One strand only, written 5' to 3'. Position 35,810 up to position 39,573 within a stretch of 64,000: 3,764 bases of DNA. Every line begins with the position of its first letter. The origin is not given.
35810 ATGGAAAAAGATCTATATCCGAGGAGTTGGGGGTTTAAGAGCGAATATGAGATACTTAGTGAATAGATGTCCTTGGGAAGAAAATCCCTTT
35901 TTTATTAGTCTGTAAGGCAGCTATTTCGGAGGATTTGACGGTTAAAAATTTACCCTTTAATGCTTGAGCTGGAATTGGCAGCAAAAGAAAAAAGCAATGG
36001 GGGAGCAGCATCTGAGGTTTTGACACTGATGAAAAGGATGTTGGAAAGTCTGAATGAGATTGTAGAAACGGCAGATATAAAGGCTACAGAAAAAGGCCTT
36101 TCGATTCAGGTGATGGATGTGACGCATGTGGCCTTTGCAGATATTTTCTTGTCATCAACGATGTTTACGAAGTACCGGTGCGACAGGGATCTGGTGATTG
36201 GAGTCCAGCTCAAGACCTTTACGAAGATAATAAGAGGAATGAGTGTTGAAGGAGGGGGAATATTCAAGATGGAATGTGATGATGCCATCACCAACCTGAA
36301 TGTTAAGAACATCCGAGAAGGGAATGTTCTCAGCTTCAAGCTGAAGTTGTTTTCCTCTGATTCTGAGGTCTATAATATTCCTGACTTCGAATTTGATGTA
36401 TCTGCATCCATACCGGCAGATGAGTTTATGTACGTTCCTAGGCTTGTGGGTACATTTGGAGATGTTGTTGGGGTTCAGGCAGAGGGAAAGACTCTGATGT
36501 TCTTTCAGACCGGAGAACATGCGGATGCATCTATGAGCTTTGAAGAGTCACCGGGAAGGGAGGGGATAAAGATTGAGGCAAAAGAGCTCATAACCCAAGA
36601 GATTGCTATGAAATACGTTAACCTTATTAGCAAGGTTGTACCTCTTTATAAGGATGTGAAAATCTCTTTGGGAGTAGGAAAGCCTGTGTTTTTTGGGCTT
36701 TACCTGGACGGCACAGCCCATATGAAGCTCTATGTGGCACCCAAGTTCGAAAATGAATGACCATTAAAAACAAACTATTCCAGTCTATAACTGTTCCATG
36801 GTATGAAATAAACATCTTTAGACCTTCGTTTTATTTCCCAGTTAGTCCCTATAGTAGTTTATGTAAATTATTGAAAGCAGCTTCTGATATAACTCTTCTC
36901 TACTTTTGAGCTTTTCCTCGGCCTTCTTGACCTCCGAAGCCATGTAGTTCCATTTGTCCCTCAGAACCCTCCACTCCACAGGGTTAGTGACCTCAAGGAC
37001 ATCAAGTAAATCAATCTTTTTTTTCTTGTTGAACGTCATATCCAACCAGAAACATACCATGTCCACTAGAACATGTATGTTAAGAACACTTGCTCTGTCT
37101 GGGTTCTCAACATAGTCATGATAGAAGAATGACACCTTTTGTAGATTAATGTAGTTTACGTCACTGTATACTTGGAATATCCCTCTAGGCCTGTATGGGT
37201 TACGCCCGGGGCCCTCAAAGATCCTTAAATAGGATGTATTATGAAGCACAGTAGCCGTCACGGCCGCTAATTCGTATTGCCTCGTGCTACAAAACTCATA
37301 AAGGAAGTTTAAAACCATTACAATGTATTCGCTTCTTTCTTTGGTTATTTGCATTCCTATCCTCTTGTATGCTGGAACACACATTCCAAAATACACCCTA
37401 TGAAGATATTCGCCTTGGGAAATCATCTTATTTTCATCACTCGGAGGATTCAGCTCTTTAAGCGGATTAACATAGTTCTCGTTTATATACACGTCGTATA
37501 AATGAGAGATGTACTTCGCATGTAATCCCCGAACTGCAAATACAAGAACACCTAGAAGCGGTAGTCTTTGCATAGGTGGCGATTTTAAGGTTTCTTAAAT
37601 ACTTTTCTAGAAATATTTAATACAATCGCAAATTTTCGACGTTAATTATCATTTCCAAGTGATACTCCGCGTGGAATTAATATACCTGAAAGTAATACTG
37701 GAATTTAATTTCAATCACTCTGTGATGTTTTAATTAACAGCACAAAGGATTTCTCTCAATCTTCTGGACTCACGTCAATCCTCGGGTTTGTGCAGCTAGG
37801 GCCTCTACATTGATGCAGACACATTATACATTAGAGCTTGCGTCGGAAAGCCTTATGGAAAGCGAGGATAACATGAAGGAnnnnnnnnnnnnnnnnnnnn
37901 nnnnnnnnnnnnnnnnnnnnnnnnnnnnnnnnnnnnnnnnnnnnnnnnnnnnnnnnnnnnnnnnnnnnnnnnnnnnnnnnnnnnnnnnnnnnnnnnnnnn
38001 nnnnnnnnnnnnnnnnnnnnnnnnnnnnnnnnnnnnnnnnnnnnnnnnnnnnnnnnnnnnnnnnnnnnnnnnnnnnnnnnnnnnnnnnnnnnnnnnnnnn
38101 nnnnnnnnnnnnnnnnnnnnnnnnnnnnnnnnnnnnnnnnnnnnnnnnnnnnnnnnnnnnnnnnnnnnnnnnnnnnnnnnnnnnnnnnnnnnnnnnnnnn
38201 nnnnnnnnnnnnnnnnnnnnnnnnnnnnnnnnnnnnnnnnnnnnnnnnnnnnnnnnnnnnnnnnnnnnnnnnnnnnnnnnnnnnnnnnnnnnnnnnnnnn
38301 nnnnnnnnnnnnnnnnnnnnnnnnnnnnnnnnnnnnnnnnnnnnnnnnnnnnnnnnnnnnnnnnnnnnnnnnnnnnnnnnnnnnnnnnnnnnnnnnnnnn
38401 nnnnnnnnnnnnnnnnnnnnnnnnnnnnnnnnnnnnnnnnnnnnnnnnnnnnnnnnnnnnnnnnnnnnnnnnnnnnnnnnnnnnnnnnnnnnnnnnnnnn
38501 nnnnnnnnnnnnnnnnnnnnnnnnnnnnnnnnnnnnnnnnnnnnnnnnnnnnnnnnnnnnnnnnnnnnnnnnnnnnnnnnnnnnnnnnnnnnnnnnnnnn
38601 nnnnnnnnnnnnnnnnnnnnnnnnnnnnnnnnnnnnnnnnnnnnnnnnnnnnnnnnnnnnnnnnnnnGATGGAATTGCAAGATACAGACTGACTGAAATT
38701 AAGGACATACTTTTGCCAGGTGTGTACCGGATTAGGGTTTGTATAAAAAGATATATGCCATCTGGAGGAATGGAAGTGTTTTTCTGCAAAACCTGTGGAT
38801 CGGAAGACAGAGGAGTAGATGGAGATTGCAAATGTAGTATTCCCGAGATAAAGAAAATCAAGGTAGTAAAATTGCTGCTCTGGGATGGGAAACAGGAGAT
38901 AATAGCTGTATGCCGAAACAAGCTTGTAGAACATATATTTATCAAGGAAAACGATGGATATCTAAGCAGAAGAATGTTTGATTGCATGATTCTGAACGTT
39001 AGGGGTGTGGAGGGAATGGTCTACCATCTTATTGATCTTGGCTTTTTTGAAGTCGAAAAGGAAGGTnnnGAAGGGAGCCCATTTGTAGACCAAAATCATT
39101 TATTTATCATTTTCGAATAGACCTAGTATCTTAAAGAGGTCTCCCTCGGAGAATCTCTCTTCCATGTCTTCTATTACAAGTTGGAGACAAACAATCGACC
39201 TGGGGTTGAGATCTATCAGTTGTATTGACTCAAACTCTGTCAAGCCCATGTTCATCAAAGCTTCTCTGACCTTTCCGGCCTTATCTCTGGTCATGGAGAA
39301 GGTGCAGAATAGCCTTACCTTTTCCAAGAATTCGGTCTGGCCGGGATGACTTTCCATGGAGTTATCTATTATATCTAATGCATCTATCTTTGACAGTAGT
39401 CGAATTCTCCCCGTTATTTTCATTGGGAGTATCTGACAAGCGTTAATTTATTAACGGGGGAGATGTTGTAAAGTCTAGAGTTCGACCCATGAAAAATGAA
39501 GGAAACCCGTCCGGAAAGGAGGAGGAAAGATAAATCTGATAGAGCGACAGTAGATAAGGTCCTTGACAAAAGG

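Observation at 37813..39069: Candidate POT1-like telomere end-binding protein in a reduced eukaryotic genome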

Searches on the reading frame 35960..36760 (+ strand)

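Call 30: search_protein_families(library=pfam, proteins=[window:35960-36760:+], max_evalue=0.001)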
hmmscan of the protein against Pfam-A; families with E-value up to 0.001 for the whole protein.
window:35960-36760:+ (266 aa): 3 families
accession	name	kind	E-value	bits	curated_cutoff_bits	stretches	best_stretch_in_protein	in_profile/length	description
PF00705.23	PCNA_N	-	3.4e-20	72.5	20.3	1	22-134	10-124/127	Proliferating cell nuclear antigen, N-terminal domain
PF02747.20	PCNA_C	-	2.1e-12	47.8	23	1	140-262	2-128/128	Proliferating cell nuclear antigen, C-terminal domain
PF04139.18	Rad9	-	0.00065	19.7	25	1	26-97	3-79/253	Rad9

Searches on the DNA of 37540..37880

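Call 66: search_rna_families(source=window, start=37540, end=37880, threshold=evalue, max_evalue=1)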
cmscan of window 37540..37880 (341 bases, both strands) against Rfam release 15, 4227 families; matches with E-value up to 1: 0.
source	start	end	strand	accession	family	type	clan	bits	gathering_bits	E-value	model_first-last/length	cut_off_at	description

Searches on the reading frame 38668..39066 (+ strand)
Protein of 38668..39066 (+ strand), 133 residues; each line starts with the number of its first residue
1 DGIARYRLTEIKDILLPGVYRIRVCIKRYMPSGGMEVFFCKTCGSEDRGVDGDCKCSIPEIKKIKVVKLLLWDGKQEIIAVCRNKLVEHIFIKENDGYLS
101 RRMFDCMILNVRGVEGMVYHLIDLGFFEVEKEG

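Call 51: search_solved_structures(query=A3, max_evalue=10, show_alignments=3)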
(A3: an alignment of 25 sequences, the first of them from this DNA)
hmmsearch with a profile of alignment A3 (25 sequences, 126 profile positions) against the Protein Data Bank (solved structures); distinct sequences matched with E-value up to 10: 31.
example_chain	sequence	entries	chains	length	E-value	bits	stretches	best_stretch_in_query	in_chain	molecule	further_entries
8d0b_A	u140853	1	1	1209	7.4e-05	25.8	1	38-94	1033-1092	CST complex subunit CTC1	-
7u5c_E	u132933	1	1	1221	7.6e-05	25.8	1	38-94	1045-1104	CST complex subunit CTC1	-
6w6w_A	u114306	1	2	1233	7.7e-05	25.8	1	38-94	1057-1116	CST complex subunit CTC1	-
8d0k_A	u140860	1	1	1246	7.8e-05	25.8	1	38-94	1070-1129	CST complex subunit CTC1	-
8soj_A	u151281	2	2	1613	0.0001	25.4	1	38-94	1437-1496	CST complex subunit CTC1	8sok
5n4w_R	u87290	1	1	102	0.0051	19.9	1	59-120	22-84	E3 ubiquitin-protein ligase RBX1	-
6r6h_R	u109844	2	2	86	0.0052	19.9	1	60-120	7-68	RBX1_HUMAN | RBX1 E3 ubiquitin-protein ligase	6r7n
6r7i_R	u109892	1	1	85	0.0052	19.9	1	60-120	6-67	E3 ubiquitin-protein ligase RBX1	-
8wdk_R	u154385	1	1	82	0.0058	19.7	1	60-120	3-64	E3 ubiquitin-protein ligase RBX1, N-terminally processed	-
1ldj_B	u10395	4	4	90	0.0062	19.6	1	60-120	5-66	ring-box protein 1 | E3 ubiquitin-protein ligase RBX1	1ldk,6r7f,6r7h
7shk_R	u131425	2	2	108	0.0064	19.6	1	60-120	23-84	RING-type domain-containing protein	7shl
9t32_R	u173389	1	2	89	0.0065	19.6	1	60-120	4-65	E3 ubiquitin-protein ligase RBX1, N-terminally processed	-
8rwz_R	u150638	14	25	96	0.0065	19.6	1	60-120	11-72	E3 ubiquitin-protein ligase RBX1, N-terminally processed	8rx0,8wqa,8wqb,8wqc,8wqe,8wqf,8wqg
4a0c_D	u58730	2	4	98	0.0066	19.6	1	60-120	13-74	E3 UBIQUITIN-PROTEIN LIGASE RBX1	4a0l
8ubu_B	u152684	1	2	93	0.0066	19.5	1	60-120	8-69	E3 ubiquitin-protein ligase RBX1, N-terminally processed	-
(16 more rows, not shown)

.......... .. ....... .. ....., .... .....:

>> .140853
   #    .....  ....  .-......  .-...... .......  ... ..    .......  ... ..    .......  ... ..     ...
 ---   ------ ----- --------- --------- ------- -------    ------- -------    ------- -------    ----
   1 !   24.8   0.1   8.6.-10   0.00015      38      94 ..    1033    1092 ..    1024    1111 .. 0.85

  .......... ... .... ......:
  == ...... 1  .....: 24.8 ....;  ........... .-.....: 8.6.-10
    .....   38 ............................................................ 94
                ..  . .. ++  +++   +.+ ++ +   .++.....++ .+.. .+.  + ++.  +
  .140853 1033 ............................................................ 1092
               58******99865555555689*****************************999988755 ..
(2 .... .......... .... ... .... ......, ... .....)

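Call 52: search_protein_families(library=pfam, alignment_id=A3, max_evalue=1)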
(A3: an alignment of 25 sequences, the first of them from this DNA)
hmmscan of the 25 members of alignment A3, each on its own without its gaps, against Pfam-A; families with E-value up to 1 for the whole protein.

A. member 1, seq(133 aa): 0 families

B. families by the number of members that match (of 25 scanned): 24 families
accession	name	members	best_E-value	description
PF21473.3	Ssb-like_OB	2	0.086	Single-stranded DNA binding protein Ssb-like, OB fold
PF17244.8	CDC24_OB3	1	0.008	Cell division control protein 24, OB domain 3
PF19563.4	DUF6085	1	0.015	Family of unknown function (DUF6085)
PF19668.4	DUF6171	1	0.019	Family of unknown function (DUF6171)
PF19134.6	DUF5817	1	0.02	Domain of unknown function (DUF5817)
PF06093.19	Spt4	1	0.022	Spt4/RpoE2 zinc finger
PF06328.17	Lep_receptor_Ig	1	0.032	Ig-like C2-type domain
PF22076.2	Cep192_D6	1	0.034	Cep192 domain 6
PF24863.1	zf-CCCH_Mcm10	1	0.034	Mcm10, CCCH-type zinc motif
PF01336.31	tRNA_anti-codon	1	0.038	OB-fold nucleic acid binding domain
PF00340.25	IL1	1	0.04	Interleukin-1 / 18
PF06215.16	ISAV_HA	1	0.065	Infectious salmon anaemia virus haemagglutinin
PF18523.7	Sld3_N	1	0.068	Sld3 N-terminal domain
PF18073.7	Zn_ribbon_LapB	1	0.071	Rubredoxin metal binding domain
PF06470.18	SMC_hinge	1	0.083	SMC proteins Flexible Hinge Domain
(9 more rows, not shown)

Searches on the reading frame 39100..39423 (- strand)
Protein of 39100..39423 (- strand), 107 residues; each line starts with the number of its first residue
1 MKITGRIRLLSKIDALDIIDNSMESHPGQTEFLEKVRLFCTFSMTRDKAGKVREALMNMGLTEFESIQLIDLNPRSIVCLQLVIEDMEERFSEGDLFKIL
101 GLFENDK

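Call 30: search_protein_families(library=pfam, proteins=[window:39100-39423:-], max_evalue=0.001)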
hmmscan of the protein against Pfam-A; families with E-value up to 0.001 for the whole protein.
window:39100-39423:- (107 aa): 1 family
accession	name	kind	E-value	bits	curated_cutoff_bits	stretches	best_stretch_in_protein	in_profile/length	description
PF03874.21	RNA_pol_Rpb4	-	7.5e-13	49.2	25.6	1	31-101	41-110/116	RNA polymerase Rpb4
